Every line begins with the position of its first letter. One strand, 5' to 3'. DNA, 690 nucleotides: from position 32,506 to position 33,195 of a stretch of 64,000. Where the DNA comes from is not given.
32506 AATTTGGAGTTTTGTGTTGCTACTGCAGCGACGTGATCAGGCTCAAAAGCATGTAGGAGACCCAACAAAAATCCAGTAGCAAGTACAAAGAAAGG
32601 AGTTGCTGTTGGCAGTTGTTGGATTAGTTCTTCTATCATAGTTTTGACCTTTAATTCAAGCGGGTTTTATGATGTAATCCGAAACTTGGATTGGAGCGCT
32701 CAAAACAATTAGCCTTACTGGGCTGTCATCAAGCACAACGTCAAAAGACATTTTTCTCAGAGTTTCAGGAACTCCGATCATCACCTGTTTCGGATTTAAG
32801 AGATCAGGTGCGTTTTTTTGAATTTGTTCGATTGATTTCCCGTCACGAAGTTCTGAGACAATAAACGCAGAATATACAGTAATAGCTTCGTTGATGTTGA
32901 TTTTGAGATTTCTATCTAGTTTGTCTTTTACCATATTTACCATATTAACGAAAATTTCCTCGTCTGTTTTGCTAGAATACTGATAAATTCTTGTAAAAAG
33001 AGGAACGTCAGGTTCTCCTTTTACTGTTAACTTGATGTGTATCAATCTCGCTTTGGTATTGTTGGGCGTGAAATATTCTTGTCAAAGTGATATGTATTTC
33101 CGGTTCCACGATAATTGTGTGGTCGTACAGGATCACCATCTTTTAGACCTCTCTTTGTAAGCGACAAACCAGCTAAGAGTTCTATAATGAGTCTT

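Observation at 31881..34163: Arginase-fold ureohydrolase translationally coupled to a stand-alone urease-gamma-like protein and a His-rich Ni/Co transporter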

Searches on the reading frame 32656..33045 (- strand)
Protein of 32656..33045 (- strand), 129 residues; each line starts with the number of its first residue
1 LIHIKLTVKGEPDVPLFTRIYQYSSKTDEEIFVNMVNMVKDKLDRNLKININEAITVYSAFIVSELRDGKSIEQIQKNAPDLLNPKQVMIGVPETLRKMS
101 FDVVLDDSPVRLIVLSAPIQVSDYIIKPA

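Call 3: search_protein_families(library=pfam, proteins=[window:32656-33045:-], max_evalue=1)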
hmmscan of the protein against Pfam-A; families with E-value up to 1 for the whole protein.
window:32656-33045:- (129 aa): 2 families
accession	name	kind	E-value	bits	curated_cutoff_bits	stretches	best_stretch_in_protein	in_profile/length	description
PF00547.23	Urease_gamma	-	3.3e-12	47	23.9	1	29-119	9-99/99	Urease, gamma subunit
PF04255.20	DUF433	-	0.2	12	23.6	1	60-82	22-44/56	Protein of unknown function (DUF433)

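Call 4: search_protein_families(library=ncbifam, proteins=[window:32656-33045:-], max_evalue=1)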
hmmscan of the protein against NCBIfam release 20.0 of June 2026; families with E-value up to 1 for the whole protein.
window:32656-33045:- (129 aa): 4 families
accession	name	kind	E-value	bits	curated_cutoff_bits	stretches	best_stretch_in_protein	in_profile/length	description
NF009712.0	PRK13241.1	equivalog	4.4e-14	52.2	123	1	24-120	4-100/100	urease subunit gamma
NF009671.0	PRK13192.1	subfamily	4.6e-12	45.8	243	1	34-122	15-102/231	bifunctional urease subunit gamma/beta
TIGR00193.1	urease_gam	equivalog_domain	2.3e-11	43.8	82.3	1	25-120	5-100/102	urease subunit gamma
NF010592.0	PRK13986.1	equivalog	4.2e-08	33.1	353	1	37-124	18-105/238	urease subunit alpha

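Call 10: search_solved_structures(query=window:32656-33045:-, max_evalue=1, show_alignments=2)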
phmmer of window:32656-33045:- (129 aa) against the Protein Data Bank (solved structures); distinct sequences matched with E-value up to 1: 18.
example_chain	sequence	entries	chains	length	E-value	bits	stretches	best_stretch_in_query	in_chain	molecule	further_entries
4fur_A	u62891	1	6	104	6.7e-10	42.3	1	30-119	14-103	Urease subunit gamma 2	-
1a5k_A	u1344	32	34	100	1.4e-09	41.3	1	36-118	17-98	UREASE (GAMMA SUBUNIT) | UREASE GAMMA SUBUNIT | UREASE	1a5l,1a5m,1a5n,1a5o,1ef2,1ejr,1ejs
4z42_A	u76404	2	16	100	9.3e-08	35.4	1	38-119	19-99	Urease subunit gamma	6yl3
5a6t_A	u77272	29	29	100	1.2e-07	35.1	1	30-119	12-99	UREASE SUBUNIT GAMMA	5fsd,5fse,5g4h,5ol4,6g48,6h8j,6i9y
1ie7_A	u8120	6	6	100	1.2e-07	35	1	30-119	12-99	UREASE GAMMA SUBUNIT | UREASE | UREASE SUBUNIT GAMMA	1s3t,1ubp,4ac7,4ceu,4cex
2ubp_A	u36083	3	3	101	1.3e-07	35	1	30-119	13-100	PROTEIN (UREASE GAMMA SUBUNIT) | PROTEIN (UREASE (CHAIN A))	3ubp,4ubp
9it2_A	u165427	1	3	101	1.8e-06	31.2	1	36-118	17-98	Urease subunit gamma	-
8hc1_A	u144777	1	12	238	2e-06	31.1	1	37-124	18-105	Urease subunit alpha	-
1e9y_A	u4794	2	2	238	2e-06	31.1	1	37-124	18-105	UREASE SUBUNIT ALPHA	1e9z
2fvh_A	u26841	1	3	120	2.3e-06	30.9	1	37-119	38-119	Urease gamma subunit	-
9s33_A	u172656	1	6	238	4.2e-06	30.1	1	38-124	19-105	Urease subunit alpha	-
6qsu_A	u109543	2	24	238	4.2e-06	30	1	38-124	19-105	Urease subunit alpha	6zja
3qga_A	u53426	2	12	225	0.00039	23.7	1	38-124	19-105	Fusion of urease beta and gamma subunits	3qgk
4g7e_A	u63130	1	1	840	0.0011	22.3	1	38-119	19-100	urease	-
4g7e_B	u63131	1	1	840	0.0011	22.3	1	38-119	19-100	urease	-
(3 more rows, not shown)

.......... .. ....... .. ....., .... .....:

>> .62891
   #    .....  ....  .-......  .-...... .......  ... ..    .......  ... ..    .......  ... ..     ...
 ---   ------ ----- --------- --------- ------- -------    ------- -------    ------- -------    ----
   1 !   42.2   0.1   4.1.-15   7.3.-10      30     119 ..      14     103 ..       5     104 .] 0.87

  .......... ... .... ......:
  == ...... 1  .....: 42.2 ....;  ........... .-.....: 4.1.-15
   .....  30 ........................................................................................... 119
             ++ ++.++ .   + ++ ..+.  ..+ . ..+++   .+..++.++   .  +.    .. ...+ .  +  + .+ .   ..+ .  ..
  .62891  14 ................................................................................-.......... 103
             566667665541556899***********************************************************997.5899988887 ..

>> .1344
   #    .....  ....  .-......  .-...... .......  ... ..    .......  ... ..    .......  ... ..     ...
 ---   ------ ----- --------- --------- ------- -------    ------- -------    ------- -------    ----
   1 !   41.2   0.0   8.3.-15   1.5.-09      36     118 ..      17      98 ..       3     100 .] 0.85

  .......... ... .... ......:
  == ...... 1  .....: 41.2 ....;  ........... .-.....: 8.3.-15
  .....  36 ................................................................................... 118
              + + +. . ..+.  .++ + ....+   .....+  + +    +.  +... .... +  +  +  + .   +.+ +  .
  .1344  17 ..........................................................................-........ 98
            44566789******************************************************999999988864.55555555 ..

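Call 15: find_homologous_proteins(query=window:32656-33045:-, max_evalue=0.001)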
Query window:32656-33045:- (129 aa): 378 proteins with E <= 0.001 among 396 candidates; the best 120 are listed.
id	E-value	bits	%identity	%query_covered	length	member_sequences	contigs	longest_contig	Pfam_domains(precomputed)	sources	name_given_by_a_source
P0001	3.8e-75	267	100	100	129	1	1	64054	PF00547.24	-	-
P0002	1.4e-66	240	91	98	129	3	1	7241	PF00547.24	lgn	-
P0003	1.5e-65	236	87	98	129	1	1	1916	PF00547.24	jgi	jgi:urease subunit gamma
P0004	7.2e-65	234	90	98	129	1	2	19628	PF00547.24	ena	-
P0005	2.1e-64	233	88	98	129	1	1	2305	PF00547.24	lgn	-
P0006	1.0e-60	221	84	98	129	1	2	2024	PF00547.24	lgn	-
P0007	3.4e-57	209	79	98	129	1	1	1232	PF00547.24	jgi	-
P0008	6.7e-56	205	77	98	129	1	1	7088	PF00547.24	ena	-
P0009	9.2e-56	205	74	100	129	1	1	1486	PF00547.24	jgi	jgi:urease subunit gamma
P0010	4.6e-55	203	77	98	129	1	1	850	PF00547.24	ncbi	-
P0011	5.1e-55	202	75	100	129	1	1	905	PF00547.24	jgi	jgi:urease subunit gamma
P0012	5.3e-55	202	76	98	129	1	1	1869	PF00547.24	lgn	-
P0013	6.4e-55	202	74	100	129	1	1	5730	PF00547.24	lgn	-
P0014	7.2e-55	202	73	100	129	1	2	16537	PF00547.24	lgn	-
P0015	1.0e-54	201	75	98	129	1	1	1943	PF00547.24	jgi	-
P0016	1.2e-54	201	74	98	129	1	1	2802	PF00547.24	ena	-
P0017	1.3e-54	201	74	100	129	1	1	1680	PF00547.24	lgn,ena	-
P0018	1.7e-54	201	75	98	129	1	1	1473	PF00547.24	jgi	-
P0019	1.8e-54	201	76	98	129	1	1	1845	PF00547.24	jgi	jgi:urease subunit gamma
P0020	1.8e-54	201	79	95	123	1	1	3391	PF00547.24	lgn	-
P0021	2.3e-54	200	74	100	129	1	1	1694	PF00547.24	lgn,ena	-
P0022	2.5e-54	200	74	100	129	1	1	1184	PF00547.24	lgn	-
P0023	2.5e-54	200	74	100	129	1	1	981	PF00547.24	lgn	-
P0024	3.1e-54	200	75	98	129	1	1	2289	PF00547.24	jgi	-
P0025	3.2e-54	200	76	98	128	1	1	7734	PF00547.24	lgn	-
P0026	4.0e-54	200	74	98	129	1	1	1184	PF00547.24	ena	-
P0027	4.0e-54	199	74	98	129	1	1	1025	PF00547.24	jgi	jgi:urease subunit gamma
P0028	5.5e-54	199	73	98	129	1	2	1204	PF00547.24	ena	-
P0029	6.0e-54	199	75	98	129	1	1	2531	PF00547.24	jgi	jgi:urease subunit gamma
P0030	6.0e-54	199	76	98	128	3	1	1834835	PF00547.24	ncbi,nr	ncbi:hypothetical protein DSQ19_09255 [Candidatus Nitrosotenuis sp. DW1]|nr:hypothetical protein DSQ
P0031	6.9e-54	199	74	100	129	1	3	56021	PF00547.24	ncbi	ncbi:MAG: urease subunit gamma [Nitrosopumilaceae archaeon]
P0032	8.2e-54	198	74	98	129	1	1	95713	PF00547.24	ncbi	ncbi:MAG: urease subunit gamma [Nitrosopumilaceae archaeon]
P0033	8.5e-54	198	75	98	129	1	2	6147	PF00547.24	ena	-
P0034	8.5e-54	198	73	100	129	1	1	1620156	PF00547.24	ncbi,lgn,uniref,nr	ncbi:urease subunit gamma [Candidatus Nitrosotenuis cloacae]|uniref:Uncharacterized protein n=1 Tax=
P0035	9.2e-54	198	73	100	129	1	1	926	PF00547.24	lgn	-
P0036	1.1e-53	198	72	98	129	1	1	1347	PF00547.24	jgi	jgi:urease subunit gamma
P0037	1.1e-53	198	75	98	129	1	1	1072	PF00547.24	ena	-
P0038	1.2e-53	198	74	98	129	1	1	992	PF00547.24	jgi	-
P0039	1.2e-53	198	74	100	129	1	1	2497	PF00547.24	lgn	-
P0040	1.3e-53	198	74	98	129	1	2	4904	PF00547.24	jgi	jgi:urease subunit gamma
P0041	1.3e-53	198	72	100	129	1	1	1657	PF00547.24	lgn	-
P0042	1.4e-53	198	75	98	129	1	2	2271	PF00547.24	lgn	-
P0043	1.5e-53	198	72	100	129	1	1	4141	PF00547.24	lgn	-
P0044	1.6e-53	198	72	100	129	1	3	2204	PF00547.24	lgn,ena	-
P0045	1.8e-53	197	73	98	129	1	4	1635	PF00547.24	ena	-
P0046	2.0e-53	197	71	100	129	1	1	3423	PF00547.24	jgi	jgi:urease subunit gamma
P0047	2.1e-53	197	71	100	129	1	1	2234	PF00547.24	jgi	jgi:urease subunit gamma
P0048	2.2e-53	197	74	98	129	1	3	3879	PF00547.24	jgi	jgi:urease subunit gamma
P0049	2.4e-53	197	72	98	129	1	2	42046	PF00547.24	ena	-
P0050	2.5e-53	197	71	99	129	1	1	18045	PF00547.24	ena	-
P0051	2.6e-53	197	72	98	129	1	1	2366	PF00547.24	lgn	-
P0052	2.6e-53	197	73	98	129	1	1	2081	PF00547.24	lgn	-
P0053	2.6e-53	197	74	100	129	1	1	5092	PF00547.24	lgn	-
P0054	2.7e-53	197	74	100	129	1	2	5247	PF00547.24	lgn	-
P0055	2.8e-53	197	72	100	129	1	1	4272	PF00547.24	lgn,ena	-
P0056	2.9e-53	197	73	98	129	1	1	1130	PF00547.24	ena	-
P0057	3.0e-53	197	74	98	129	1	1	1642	PF00547.24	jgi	jgi:urease subunit gamma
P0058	3.1e-53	197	74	98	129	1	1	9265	PF00547.24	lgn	-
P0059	3.1e-53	197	71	100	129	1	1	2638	PF00547.24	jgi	-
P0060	3.2e-53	197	74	100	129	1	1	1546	PF00547.24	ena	-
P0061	3.4e-53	196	72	100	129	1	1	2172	PF00547.24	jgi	-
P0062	3.7e-53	196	72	98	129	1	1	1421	PF00547.24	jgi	jgi:urease gamma subunit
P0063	4.0e-53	196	72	100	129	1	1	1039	PF00547.24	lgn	-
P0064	4.6e-53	196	74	98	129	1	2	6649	PF00547.24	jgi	-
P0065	4.6e-53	196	71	100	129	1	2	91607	PF00547.24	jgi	jgi:urease subunit gamma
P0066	4.6e-53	196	75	98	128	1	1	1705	PF00547.24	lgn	-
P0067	5.1e-53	196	73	100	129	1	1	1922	PF00547.24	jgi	jgi:urease subunit gamma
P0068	5.3e-53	196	74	98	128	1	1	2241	PF00547.24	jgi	-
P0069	5.4e-53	196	74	98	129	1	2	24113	PF00547.24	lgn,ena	-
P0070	5.4e-53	196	71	100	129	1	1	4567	PF00547.24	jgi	-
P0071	5.8e-53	196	73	100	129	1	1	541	PF00547.24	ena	-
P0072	6.3e-53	196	71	100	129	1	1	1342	PF00547.24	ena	-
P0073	6.3e-53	196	74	100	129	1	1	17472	PF00547.24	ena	-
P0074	6.6e-53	196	72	98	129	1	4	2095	PF00547.24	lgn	-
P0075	7.0e-53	195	71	100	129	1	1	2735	PF00547.24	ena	-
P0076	7.1e-53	195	75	98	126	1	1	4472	PF00547.24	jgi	jgi:urease gamma subunit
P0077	7.6e-53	195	74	98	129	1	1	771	PF00547.24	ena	-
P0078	7.7e-53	195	72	100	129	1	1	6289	PF00547.24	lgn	-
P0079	8.6e-53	195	73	98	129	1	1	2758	PF00547.24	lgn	-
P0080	9.0e-53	195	71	98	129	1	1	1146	PF00547.24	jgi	jgi:urease subunit gamma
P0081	9.3e-53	195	72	100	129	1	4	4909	PF00547.24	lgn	-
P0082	9.5e-53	195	71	98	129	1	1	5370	PF00547.24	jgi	-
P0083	9.5e-53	195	72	100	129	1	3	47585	PF00547.24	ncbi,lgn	-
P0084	9.9e-53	195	72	98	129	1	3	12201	PF00547.24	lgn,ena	-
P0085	1.0e-52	195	75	98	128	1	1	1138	PF00547.24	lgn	-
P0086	1.1e-52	195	74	98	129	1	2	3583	PF00547.24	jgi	jgi:urease subunit gamma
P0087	1.1e-52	195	72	100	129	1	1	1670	PF00547.24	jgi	jgi:urease subunit gamma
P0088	1.1e-52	195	73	98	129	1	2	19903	PF00547.24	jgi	-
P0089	1.1e-52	195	72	100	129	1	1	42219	PF00547.24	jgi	jgi:urease subunit gamma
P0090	1.1e-52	195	72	100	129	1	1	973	PF00547.24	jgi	jgi:urease subunit gamma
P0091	1.1e-52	195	73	98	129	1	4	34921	PF00547.24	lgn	-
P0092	1.1e-52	195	73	100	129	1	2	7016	PF00547.24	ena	-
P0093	1.1e-52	195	72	98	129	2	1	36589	PF00547.24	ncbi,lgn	-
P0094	1.2e-52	195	72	99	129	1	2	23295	PF00547.24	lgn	-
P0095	1.2e-52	195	69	98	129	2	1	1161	PF00547.24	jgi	-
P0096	1.4e-52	195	74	98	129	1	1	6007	PF00547.24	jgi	jgi:urease subunit gamma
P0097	1.5e-52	194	71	100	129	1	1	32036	PF00547.24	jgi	jgi:urease subunit gamma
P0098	1.5e-52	194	74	98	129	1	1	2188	PF00547.24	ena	-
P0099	1.6e-52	194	71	100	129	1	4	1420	PF00547.24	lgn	-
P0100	1.7e-52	194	72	98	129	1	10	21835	PF00547.24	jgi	jgi:urease subunit gamma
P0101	1.7e-52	194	72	100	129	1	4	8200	PF00547.24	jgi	jgi:urease subunit gamma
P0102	1.8e-52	194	71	100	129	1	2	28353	PF00547.24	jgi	jgi:urease gamma subunit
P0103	1.9e-52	194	71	100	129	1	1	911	PF00547.24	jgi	-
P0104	2.0e-52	194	72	98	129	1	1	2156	PF00547.24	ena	-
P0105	2.1e-52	194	72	98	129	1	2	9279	PF00547.24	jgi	jgi:urease subunit gamma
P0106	2.1e-52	194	72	100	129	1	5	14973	PF00547.24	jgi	-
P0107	2.2e-52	194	73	98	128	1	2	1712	PF00547.24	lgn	-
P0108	2.3e-52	194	71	100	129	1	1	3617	PF00547.24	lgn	-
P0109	2.3e-52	194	72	100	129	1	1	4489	PF00547.24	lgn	-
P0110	2.5e-52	194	72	100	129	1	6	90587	PF00547.24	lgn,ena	-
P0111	2.6e-52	194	72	100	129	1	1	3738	PF00547.24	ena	-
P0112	2.6e-52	194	72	100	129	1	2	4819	PF00547.24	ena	-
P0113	2.6e-52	194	72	98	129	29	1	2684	PF00547.24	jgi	-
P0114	2.7e-52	194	73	98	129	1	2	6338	PF00547.24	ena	-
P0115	2.8e-52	194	72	100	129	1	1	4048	PF00547.24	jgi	-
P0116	3.0e-52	193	71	100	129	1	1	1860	PF00547.24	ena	-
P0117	3.0e-52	193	73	98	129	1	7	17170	PF00547.24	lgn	-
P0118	3.1e-52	193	71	98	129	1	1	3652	PF00547.24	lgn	-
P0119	3.1e-52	193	71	100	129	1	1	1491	PF00547.24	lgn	-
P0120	3.3e-52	193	72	98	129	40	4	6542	PF00547.24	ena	-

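Call 17: find_related_loci(query=A1, collection=genome_contigs, flank=6000)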
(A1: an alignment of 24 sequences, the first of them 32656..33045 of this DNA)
Query A1 (129 aa) in genome_contigs; peptide patterns used: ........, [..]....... (x = any residue, [..] = any of these).
468 stretches matched a pattern; 97 encode a relative of the query (tblastn E <= 1e-3); the best 80 are kept; 80 distinct loci.
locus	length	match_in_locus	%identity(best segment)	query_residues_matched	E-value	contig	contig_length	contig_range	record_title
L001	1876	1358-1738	76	1-127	2e-64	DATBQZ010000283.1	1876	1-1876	MAG TPA_asm: Candidatus Nitrosotenuis sp. isolate SMAG_U4116 k141_1183619, whole genome shotgun sequence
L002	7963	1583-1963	73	1-127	3e-60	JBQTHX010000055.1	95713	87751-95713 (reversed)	MAG: Nitrosopumilaceae archaeon isolate SAW134 c_000000007385, whole genome shotgun sequence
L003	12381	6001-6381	74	1-127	5e-60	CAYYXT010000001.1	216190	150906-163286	MAG TPA_asm: uncultured Nitrosopumilaceae archaeon isolate SRP136066_co1_402 genome assembly, contig: NODE_17_length_216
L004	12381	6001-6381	71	1-127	1e-59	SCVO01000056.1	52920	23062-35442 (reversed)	MAG: Candidatus Nitrosotenuis sp. isolate GW928_bin.17 GW928_bin.17-19026, whole genome shotgun sequence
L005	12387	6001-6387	70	1-129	7e-59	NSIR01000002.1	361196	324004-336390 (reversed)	MAG: Nitrosarchaeum sp. isolate Baikal-G1 Nitrosoarchaeum-Baikal-G1-C2, whole genome shotgun sequence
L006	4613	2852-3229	72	4-129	3e-58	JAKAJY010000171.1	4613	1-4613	MAG: archaeon isolate WY4.bin39 NODE_25060_length_4613_cov_1.226482, whole genome shotgun sequence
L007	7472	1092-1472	72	1-127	2e-58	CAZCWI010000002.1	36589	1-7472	MAG TPA_asm: uncultured Candidatus Nitrosotenuis sp. isolate binchicken_co125_1171 genome assembly, contig: NODE_2247_le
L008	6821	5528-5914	71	1-129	1e-58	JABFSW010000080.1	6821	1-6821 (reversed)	MAG: Nitrosarchaeum sp. isolate WB-IL-22 seq_6502, whole genome shotgun sequence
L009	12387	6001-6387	67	1-129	1e-57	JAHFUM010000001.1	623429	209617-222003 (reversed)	MAG: Nitrosarchaeum sp. isolate nzgw8 NODE_6_length_623430_cov_20.046341, whole genome shotgun sequence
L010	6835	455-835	70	1-127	3e-57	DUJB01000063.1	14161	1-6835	MAG TPA_asm: Nitrosopumilaceae archaeon isolate UBA8516 contig_2088, whole genome shotgun sequence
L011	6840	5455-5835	69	1-127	5e-57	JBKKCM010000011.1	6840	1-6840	MAG: Nitrosarchaeum sp. isolate swi_bin.49 k127_8110200, whole genome shotgun sequence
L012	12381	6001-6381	70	1-127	2e-56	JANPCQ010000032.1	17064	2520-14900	MAG: Nitrosarchaeum sp. isolate VAR_78_metabat_484 VAR_78_k141_2180440, whole genome shotgun sequence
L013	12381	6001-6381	69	1-127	1e-56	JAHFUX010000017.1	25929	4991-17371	MAG: Nitrosarchaeum sp. isolate nzgw9 NODE_1085_length_25930_cov_10.395598, whole genome shotgun sequence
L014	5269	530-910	69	1-127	1e-55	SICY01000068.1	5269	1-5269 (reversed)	MAG: Nitrosarchaeum sp. isolate Baikal-deep-G180 Nit-sp-BA1250m-C74, whole genome shotgun sequence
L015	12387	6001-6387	62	1-129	8e-54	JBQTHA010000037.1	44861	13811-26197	MAG: Nitrosopumilaceae archaeon isolate SAW220 c_000000143840, whole genome shotgun sequence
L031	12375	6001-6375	47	1-126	5e-33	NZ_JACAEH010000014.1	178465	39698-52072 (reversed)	MAG: Nitrososphaera sp. isolate L.E.AR.1 k119_586253, whole genome shotgun sequence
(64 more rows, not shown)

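Call 46: predict_structure(alignment_id=A1)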
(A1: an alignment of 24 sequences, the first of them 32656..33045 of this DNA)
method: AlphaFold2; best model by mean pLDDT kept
length: 129 residues; sequences in the alignment: 24
mean_pLDDT: 74.9   pTM: 0.72
mean pLDDT of the five models: 74.9, 71.1, 70.5, 69.6, 67.2
residues with pLDDT >= 90: 3; 70-90: 92; 50-70: 23; < 50: 11
segments of 3 or more residues with pLDDT < 50: 120-129
pLDDT, mean of each block of 10 residues (from residue 1): 71 70 83 89 86 83 88 83 71 63 78 65 39
secondary structure, 60 per line:
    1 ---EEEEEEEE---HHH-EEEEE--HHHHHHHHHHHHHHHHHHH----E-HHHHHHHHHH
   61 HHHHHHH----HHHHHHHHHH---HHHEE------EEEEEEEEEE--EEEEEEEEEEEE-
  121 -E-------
elements in order: E4-11 E19-23 H26-44 H51-67 H72-81 E96-105 E108-119

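Call 51: fold_search(model_id=the predicted structure, library=pdb)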
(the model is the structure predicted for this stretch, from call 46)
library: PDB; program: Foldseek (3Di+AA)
matches with E <= 10: 253; with E <= 0.001: 2
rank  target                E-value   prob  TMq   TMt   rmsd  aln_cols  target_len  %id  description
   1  4fur_A                6.3e-04  1.00  0.59  0.74   3.5        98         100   28  Crystal Structure of Urease subunit gamma 2 from Brucella melitensis biovar Abortus 2308 (released 2012-08-15)
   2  4fur_B                6.7e-04  1.00  0.58  0.74   3.2        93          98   29  Crystal Structure of Urease subunit gamma 2 from Brucella melitensis biovar Abortus 2308 (released 2012-08-15)
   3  2kau_A                1.3e-03  1.00  0.57  0.71   3.3        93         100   29  THE CRYSTAL STRUCTURE OF UREASE FROM KLEBSIELLA AEROGENES AT 2.2 ANGSTROMS RESOLUTION (released 1995-07-10)
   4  4z42_A                1.7e-03  1.00  0.58  0.73   3.5        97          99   25  Crystal structure of urease from Yersinia enterocolitica (released 2016-04-13)
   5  2fvh_A                2.2e-03  1.00  0.57  0.71   3.7        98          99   23  Crystal Structure of Rv1848, a Urease Gamma Subunit UreA (Urea amidohydrolase), from Mycobacterium Tuberculosis (released 2006-02-07)
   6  6yl3_2                4.6e-03  1.00  0.57  0.72   3.6        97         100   25  High resolution cryo-EM structure of urease from the pathogen Yersinia enterocolitica (released 2020-05-06)
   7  3qga_A                5.2e-03  1.00  0.59  0.36   3.8       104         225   25  3.0 A Model of Iron Containing Urease UreA2B2 from Helicobacter mustelae (released 2011-08-10)
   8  8hc1_A                6.3e-03  1.00  0.59  0.35   4.9       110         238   22  CryoEM structure of Helicobacter pylori UreFD/urease complex (released 2023-05-03)
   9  5a6t_A                6.7e-03  1.00  0.58  0.72   3.4        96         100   23  1.65 A resolution Sulphite inhibited Sporosarcina pasteurii urease (released 2015-12-02)
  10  9it2_A                1.8e-02  1.00  0.57  0.70   3.6        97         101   24  Cryo-EM structure of urease from Ureaplasma parvum (released 2025-08-20)
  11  6zja_A                2.7e-02  1.00  0.59  0.35   4.7       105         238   22  Helicobacter pylori urease with inhibitor bound in the active site (released 2020-12-23)
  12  1ubp_A                3.9e-02  1.00  0.57  0.71   3.8        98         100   23  CRYSTAL STRUCTURE OF UREASE FROM BACILLUS PASTEURII INHIBITED WITH BETA-MERCAPTOETHANOL AT 1.65 ANGSTROMS RESOLUTION (released 1999-03-02)
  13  1w9g_B                3.1e-01  0.18  0.27  0.32   9.4       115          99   16  Structure of ERH (Enhencer of Rudimentary Gene) (released 2005-04-06)
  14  1w9g_A                7.3e-01  0.11  0.27  0.31   9.6       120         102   16  Structure of ERH (Enhencer of Rudimentary Gene) (released 2005-04-06)
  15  7b6d_E                1.0e+00  0.07  0.23  0.22  15.7       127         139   11  Drosophila melanogaster TRAPPCore (C1, C2, C2L, C3a/b, C4, C5, C6 subunits) (released 2021-06-09)
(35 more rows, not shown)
